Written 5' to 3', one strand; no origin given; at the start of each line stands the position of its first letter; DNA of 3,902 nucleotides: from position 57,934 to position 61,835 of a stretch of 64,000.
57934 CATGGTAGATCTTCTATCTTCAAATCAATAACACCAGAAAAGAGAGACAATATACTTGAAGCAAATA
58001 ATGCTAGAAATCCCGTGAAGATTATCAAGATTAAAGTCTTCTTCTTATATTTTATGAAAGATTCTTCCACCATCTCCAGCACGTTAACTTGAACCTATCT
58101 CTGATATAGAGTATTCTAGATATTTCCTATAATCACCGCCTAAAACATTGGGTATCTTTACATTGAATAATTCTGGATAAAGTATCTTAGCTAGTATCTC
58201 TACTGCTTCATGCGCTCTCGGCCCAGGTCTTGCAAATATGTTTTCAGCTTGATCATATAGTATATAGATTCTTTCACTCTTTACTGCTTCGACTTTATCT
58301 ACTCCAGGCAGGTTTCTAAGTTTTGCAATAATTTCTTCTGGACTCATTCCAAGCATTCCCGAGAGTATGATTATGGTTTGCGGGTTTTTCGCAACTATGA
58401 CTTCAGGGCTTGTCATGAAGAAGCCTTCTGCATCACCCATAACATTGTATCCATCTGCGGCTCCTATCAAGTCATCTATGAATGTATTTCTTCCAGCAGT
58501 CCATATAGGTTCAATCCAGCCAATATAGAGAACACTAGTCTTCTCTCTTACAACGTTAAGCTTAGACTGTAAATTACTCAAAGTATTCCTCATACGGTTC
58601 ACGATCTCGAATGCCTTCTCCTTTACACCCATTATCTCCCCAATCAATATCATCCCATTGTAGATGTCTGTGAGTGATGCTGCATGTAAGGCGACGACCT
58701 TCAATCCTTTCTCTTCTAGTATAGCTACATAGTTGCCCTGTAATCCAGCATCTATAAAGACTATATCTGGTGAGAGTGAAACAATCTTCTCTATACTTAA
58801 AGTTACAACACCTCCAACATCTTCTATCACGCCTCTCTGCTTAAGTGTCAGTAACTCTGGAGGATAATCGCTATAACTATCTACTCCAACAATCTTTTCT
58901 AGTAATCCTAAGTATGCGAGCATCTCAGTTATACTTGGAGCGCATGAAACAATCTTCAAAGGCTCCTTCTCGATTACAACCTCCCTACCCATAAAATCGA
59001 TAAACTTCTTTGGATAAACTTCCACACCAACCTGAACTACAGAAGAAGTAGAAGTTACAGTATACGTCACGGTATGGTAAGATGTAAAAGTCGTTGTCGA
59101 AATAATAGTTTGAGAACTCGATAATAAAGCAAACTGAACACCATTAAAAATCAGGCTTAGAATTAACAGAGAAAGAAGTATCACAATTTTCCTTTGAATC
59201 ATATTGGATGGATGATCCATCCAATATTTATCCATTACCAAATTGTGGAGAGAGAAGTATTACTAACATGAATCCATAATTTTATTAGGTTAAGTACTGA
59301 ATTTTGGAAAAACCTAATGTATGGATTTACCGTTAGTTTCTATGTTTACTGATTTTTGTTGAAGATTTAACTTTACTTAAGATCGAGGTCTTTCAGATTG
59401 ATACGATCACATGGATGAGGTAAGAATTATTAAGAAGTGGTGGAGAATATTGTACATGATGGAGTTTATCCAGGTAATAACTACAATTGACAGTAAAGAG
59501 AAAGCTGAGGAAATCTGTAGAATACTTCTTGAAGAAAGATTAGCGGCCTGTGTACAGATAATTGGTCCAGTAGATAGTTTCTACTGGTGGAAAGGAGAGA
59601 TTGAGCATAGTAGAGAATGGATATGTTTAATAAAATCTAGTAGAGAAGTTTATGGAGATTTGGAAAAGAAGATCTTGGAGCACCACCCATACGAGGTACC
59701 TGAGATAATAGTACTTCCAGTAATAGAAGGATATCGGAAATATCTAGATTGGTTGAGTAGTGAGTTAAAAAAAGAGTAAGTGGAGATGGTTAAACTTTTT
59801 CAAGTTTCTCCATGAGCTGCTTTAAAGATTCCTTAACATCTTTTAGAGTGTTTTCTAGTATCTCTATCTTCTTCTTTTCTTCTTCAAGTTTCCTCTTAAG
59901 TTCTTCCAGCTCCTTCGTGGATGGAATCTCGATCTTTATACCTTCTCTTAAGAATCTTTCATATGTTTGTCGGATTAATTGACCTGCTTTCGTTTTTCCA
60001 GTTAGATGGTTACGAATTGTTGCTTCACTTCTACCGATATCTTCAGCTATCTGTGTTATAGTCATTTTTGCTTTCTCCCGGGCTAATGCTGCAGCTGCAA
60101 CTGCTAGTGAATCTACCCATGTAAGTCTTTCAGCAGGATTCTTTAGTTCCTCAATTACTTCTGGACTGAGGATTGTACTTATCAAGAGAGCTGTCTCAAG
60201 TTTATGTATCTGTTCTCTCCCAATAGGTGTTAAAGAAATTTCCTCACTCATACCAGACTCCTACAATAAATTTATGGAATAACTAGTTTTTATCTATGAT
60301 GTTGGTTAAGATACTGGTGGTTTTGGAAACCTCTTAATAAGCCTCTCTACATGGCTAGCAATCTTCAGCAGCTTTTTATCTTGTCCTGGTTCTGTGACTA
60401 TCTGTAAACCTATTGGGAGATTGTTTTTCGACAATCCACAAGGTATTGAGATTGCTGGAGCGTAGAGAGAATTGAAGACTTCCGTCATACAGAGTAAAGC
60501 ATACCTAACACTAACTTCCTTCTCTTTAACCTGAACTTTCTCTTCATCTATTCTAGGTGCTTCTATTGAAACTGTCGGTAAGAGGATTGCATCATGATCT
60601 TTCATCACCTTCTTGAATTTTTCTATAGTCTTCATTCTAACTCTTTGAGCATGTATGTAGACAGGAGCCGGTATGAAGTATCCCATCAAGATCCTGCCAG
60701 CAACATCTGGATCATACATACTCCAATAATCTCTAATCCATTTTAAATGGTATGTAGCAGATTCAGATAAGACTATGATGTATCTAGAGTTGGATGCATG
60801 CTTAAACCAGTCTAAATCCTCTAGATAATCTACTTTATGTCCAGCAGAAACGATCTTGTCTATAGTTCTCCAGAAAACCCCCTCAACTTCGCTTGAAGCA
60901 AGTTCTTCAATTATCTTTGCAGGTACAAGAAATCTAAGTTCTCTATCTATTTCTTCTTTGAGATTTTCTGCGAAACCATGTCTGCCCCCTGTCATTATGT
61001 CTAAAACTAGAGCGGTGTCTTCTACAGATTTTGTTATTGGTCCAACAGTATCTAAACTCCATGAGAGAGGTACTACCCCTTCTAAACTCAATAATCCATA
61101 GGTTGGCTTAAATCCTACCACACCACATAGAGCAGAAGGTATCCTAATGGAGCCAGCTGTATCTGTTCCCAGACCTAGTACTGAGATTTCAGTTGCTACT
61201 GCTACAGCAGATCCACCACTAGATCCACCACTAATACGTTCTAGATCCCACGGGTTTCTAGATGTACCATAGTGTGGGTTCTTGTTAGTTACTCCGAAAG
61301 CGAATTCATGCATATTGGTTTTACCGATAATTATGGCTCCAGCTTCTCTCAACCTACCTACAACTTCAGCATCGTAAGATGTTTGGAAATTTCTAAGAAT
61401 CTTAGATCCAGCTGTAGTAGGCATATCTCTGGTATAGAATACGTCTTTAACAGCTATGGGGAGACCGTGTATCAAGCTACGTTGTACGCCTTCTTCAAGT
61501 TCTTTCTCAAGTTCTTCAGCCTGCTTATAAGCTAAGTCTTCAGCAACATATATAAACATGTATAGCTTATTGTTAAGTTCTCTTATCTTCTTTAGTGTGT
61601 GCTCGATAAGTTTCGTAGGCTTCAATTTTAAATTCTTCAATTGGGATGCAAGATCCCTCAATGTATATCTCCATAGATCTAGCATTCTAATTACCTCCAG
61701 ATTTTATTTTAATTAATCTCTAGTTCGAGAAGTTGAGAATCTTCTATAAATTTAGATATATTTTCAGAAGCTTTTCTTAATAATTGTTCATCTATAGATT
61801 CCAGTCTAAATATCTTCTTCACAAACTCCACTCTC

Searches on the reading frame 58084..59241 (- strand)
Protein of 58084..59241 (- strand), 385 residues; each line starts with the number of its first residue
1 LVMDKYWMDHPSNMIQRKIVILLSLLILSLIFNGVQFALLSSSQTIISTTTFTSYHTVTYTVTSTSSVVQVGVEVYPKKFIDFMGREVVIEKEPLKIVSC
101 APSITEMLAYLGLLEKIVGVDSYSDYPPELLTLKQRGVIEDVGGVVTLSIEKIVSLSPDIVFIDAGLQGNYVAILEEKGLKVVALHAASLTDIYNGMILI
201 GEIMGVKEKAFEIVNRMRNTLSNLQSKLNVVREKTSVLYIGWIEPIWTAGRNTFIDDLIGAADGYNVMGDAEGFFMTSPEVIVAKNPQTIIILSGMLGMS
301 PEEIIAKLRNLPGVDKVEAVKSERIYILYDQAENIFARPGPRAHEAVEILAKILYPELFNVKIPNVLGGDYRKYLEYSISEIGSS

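Call 36: search_protein_families(library=pfam, proteins=[window:58084-59241:-])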
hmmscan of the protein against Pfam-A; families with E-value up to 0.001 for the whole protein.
window:58084-59241:- (385 aa): 1 family
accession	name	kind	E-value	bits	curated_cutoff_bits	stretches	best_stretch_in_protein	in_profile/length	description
PF01497.23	Peripla_BP_2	-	4.4e-24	85.6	27.5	1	97-330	1-233/235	Periplasmic binding protein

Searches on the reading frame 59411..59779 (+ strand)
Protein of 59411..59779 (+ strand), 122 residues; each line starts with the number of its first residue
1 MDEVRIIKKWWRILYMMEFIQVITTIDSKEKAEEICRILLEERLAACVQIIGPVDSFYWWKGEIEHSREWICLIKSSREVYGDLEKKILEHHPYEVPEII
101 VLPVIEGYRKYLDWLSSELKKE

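Call 36: search_protein_families(library=pfam, proteins=[window:59411-59779:+])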
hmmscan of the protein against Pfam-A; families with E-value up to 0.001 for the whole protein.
window:59411-59779:+ (122 aa): 1 family
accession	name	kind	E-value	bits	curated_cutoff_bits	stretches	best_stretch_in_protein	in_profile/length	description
PF03091.20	CutA1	-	2.6e-36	123.8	22.4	1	21-117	2-98/99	CutA1 divalent ion tolerance protein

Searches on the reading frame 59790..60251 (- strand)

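Call 36: search_protein_families(library=pfam, proteins=[window:59790-60251:-])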
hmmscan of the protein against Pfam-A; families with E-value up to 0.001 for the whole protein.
window:59790-60251:- (153 aa): 3 families
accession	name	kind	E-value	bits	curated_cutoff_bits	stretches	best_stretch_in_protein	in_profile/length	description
PF13384.12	HTH_23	-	0.00071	19.8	24.6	0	53-81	8-36/50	Homeodomain-like domain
PF14493.12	HTH_40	-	0.00082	20.1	27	0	60-144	10-77/89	Helix-turn-helix domain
PF01022.26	HTH_5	-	0.00095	19.4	22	0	57-83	12-36/47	Bacterial regulatory protein, arsR family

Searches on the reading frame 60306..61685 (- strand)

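Call 36: search_protein_families(library=pfam, proteins=[window:60306-61685:-])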
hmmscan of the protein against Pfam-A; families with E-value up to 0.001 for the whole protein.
window:60306-61685:- (459 aa): 1 family
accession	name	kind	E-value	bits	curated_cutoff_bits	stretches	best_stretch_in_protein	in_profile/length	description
PF01425.27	Amidase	-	1.3e-108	364.4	27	1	26-440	2-445/445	Amidase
